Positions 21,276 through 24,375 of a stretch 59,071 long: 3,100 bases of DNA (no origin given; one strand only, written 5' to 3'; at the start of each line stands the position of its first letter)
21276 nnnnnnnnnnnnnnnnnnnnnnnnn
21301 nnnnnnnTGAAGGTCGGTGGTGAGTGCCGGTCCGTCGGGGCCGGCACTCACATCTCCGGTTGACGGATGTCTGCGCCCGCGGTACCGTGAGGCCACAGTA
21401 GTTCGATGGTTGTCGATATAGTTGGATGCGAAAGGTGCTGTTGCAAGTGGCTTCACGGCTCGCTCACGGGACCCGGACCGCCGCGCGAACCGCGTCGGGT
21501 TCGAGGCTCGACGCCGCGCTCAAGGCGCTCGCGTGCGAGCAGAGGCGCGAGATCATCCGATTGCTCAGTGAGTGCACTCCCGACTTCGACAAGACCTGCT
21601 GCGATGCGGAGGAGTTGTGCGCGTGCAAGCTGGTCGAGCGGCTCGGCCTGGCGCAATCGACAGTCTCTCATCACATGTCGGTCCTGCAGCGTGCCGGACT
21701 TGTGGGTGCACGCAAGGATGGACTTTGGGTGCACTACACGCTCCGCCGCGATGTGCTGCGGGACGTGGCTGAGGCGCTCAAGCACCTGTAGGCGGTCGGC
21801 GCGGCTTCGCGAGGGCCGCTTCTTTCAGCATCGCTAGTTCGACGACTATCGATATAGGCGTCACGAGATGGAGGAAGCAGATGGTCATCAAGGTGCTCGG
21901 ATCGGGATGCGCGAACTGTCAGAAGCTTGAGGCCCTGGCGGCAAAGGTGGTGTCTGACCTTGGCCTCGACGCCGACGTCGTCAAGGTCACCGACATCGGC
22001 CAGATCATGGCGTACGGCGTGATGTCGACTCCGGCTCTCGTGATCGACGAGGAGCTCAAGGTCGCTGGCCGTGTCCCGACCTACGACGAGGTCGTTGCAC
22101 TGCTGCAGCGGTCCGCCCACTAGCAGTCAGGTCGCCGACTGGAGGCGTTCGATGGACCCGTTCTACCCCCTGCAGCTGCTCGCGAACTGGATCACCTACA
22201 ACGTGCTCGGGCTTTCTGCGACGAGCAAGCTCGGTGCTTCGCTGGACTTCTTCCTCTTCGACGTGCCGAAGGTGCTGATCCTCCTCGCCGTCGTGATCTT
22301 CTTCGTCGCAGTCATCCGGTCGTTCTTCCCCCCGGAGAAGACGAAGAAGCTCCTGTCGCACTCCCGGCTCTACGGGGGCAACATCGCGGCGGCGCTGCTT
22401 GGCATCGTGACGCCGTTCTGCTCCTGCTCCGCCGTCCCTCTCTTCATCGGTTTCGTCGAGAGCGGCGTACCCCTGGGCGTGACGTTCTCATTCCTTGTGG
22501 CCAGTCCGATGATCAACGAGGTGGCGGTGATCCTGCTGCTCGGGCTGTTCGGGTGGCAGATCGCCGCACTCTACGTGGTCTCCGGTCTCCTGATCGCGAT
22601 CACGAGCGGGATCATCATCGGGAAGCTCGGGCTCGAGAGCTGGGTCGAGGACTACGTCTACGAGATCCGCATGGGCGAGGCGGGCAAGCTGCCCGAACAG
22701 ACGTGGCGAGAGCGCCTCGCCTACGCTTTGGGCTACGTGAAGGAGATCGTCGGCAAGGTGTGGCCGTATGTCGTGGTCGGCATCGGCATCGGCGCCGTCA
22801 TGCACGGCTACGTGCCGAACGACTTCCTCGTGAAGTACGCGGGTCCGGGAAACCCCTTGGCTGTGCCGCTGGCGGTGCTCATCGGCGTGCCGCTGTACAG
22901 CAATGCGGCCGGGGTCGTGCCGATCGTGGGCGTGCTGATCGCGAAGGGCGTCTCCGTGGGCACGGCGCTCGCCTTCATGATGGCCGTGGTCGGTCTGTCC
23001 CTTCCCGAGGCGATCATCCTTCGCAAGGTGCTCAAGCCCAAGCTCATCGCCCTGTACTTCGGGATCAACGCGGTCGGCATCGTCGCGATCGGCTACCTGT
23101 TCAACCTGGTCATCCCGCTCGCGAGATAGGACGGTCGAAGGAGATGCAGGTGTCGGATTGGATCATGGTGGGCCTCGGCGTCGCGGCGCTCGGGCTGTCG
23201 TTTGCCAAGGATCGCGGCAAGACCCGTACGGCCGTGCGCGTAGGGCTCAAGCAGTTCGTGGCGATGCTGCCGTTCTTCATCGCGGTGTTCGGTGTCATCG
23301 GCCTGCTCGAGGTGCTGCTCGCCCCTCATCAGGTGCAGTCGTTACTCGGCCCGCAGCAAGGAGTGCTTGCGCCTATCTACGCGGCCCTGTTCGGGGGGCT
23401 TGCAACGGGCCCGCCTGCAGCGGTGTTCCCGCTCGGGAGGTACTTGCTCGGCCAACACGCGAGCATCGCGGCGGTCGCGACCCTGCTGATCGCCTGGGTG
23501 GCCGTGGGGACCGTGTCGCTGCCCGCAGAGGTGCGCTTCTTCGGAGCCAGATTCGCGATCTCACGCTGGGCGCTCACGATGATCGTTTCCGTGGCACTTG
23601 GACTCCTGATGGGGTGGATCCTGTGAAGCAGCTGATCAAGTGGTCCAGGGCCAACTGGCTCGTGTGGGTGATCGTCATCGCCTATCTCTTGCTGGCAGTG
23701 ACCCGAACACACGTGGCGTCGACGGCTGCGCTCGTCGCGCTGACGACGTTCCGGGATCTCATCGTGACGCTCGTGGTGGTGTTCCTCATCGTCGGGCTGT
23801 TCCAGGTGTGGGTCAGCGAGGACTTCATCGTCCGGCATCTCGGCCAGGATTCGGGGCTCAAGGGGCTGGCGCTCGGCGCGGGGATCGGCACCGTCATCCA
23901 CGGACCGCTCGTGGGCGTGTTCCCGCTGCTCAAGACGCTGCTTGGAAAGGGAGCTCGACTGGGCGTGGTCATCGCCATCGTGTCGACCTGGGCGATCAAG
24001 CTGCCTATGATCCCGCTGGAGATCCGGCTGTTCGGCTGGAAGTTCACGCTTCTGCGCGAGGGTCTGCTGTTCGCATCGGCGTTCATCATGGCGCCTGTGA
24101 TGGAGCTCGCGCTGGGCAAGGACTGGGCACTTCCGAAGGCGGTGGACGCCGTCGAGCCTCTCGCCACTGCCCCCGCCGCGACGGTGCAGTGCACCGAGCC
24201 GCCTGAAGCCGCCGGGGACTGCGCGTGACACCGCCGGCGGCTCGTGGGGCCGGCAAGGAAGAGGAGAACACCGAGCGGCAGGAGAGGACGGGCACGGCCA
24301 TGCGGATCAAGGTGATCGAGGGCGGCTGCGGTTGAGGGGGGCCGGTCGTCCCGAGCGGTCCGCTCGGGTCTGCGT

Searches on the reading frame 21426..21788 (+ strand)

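Call 8: search_protein_families(library=pfam, proteins=[window:21426-21788:+], max_evalue=0.01)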
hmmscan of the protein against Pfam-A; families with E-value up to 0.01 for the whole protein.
window:21426-21788:+ (121 aa): 4 families
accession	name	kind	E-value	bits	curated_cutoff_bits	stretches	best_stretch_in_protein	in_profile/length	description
PF01022.26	HTH_5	-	6.5e-11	42.4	22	1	38-93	2-45/47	Bacterial regulatory protein, arsR family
PF12840.13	HTH_20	-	7.1e-05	23.1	27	1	68-93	23-48/51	Helix-turn-helix domain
PF09339.16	HTH_IclR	-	0.00054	20.1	22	1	69-93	24-48/52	IclR helix-turn-helix domain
PF13412.12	HTH_24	-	0.00054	19.9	21.9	1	69-93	23-47/48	Winged helix-turn-helix DNA-binding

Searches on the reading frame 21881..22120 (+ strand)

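Call 8: search_protein_families(library=pfam, proteins=[window:21881-22120:+], max_evalue=0.01)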
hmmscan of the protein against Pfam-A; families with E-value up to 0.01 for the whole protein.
window:21881-22120:+ (80 aa): 1 family
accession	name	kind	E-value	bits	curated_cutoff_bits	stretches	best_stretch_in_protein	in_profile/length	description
PF13192.12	Thioredoxin_3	-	1.3e-27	96.1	24.8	1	1-76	1-76/76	Thioredoxin domain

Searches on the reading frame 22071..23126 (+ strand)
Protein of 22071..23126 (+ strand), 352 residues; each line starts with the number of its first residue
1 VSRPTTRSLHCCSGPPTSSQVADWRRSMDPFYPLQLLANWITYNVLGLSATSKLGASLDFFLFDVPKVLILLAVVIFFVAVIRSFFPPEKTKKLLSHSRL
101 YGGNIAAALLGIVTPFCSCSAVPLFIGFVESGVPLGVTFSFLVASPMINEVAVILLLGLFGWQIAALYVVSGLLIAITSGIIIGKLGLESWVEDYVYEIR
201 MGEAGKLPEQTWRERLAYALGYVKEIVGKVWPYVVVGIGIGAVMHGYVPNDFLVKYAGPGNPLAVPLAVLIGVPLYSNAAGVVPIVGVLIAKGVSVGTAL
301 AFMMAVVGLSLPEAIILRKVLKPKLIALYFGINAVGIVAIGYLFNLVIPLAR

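Call 8: search_protein_families(library=pfam, proteins=[window:22071-23126:+], max_evalue=0.01)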
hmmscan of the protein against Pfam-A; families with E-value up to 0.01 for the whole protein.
window:22071-23126:+ (352 aa): 1 family
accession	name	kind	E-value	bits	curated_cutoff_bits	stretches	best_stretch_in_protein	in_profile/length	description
PF03773.19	ArsP_1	-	4.5e-75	253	32.3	1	57-345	5-293/294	Predicted permease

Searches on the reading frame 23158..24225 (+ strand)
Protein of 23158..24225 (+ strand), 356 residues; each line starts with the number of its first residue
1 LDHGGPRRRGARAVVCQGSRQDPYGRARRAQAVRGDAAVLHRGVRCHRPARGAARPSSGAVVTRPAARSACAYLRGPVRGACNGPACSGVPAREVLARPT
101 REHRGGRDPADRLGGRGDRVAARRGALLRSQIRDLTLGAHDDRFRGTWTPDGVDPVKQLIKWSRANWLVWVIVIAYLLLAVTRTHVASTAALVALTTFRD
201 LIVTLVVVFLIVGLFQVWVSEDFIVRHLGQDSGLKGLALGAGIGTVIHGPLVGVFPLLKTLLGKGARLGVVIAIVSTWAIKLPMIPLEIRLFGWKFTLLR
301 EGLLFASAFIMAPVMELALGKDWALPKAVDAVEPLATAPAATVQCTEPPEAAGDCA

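Call 8: search_protein_families(library=pfam, proteins=[window:23158-24225:+], max_evalue=0.01)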
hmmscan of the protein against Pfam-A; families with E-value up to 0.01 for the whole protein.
window:23158-24225:+ (356 aa): 1 family
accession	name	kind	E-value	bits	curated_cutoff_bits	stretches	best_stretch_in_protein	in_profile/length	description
PF03773.19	ArsP_1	-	2e-10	40.8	32.3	1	201-317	16-133/294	Predicted permease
